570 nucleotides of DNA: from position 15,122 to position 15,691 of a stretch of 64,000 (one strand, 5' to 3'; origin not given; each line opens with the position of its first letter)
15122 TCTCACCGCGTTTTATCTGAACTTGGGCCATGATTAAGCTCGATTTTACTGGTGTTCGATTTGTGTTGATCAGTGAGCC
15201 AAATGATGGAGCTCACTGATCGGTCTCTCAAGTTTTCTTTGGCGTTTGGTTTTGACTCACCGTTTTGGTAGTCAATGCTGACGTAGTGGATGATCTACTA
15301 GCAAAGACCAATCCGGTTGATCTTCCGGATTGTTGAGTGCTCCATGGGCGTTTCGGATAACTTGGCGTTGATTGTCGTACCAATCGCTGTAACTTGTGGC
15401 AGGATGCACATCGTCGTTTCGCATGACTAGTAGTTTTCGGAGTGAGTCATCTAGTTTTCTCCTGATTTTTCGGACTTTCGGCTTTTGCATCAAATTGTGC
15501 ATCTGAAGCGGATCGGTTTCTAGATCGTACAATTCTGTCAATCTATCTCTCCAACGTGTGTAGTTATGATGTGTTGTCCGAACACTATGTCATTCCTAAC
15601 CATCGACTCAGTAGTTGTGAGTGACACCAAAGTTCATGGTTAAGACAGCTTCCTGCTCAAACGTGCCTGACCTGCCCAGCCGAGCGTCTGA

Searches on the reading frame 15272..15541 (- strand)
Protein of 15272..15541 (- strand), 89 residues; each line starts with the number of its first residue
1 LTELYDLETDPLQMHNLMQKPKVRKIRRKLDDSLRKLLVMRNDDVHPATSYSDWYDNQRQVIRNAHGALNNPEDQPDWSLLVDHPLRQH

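Call 7: search_protein_families(library=pfam, proteins=[window:15272-15541:-], max_evalue=0.01)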
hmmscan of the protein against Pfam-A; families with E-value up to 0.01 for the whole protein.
window:15272-15541:- (89 aa): 1 family
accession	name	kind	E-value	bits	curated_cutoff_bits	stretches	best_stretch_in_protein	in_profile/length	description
PF16347.10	SGSH_C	-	2.3e-05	25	29.3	1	2-37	116-151/154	N-sulphoglucosamine sulphohydrolase, C-terminal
